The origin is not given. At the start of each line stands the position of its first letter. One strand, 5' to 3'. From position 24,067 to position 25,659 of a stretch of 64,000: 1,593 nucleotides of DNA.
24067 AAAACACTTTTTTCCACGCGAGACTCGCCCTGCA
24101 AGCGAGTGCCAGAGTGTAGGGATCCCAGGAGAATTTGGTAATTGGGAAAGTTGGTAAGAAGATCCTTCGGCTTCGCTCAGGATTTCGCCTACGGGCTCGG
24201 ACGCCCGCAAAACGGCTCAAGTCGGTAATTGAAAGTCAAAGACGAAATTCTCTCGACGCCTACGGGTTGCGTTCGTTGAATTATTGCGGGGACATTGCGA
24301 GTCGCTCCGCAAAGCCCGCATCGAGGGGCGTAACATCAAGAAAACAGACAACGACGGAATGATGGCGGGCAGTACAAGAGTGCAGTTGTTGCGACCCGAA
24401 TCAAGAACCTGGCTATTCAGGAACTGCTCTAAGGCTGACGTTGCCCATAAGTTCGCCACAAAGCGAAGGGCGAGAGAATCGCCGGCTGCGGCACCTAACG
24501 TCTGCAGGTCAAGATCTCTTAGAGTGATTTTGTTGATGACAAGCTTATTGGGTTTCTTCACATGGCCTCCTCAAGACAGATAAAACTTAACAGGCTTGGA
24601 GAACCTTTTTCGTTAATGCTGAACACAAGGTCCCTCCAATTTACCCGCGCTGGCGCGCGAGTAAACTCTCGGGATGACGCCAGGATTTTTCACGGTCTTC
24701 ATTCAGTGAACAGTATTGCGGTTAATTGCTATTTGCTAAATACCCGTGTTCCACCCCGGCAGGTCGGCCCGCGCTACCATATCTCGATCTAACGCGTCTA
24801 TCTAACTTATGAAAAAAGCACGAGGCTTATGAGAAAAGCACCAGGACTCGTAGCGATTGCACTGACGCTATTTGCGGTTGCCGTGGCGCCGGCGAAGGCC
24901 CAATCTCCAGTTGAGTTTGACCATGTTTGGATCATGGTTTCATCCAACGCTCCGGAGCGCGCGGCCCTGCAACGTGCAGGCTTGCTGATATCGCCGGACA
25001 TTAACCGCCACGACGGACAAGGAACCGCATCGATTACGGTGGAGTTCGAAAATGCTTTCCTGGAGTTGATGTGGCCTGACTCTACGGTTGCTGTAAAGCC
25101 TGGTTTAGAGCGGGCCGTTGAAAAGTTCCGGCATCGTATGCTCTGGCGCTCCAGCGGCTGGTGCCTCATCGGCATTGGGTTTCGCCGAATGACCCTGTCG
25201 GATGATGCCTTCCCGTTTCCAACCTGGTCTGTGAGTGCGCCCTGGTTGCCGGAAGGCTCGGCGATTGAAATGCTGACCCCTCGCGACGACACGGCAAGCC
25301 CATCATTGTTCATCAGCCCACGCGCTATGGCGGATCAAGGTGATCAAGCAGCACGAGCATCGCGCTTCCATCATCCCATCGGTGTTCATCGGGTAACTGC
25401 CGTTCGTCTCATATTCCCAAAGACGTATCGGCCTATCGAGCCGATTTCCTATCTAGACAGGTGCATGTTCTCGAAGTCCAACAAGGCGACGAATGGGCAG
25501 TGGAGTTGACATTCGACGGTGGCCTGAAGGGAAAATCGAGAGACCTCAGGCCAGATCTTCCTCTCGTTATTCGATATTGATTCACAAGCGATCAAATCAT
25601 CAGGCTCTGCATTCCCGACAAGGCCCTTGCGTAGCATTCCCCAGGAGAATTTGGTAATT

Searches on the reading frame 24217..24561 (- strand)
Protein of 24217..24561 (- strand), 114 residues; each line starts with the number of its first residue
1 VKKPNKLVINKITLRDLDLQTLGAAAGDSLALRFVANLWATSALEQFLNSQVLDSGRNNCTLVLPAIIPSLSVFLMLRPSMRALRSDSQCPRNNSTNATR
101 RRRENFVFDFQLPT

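Call 24: search_protein_families(library=ncbifam, proteins=[window:24217-24561:-], max_evalue=0.01)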
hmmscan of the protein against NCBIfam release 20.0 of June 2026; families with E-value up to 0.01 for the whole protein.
window:24217-24561:- (114 aa): 0 families

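Call 43: find_encoding_contigs(protein=window:24217-24561:-, flank=10000, max_places=6)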
Protein window:24217-24561:- (114 aa): no gene with exactly this product is on record in the collection.

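Call 45: find_encoding_contigs(protein=window:24220-24561:-, flank=10000, max_places=4)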
Protein seq(114 aa) (114 aa): no gene with exactly this product is on record in the collection.

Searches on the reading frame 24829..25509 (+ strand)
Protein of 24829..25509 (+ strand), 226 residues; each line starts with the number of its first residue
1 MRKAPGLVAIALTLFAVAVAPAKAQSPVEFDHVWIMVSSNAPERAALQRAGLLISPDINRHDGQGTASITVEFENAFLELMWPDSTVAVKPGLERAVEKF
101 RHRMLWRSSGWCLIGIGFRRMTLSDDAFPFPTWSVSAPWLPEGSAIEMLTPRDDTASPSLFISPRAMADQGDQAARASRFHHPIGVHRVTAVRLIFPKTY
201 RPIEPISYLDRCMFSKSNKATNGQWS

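Call 7: search_protein_families(library=pfam, proteins=[window:24829-25509:+], max_evalue=0.001)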
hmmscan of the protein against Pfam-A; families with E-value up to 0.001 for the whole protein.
window:24829-25509:+ (226 aa): 1 family
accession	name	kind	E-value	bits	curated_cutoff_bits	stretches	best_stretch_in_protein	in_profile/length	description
PF13468.12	Glyoxalase_3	-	0.00037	21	25.1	1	30-100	1-70/176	Glyoxalase-like domain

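Call 24: search_protein_families(library=ncbifam, proteins=[window:24829-25509:+], max_evalue=0.01)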
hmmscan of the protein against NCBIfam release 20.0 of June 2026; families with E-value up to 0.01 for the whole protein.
window:24829-25509:+ (226 aa): 0 families
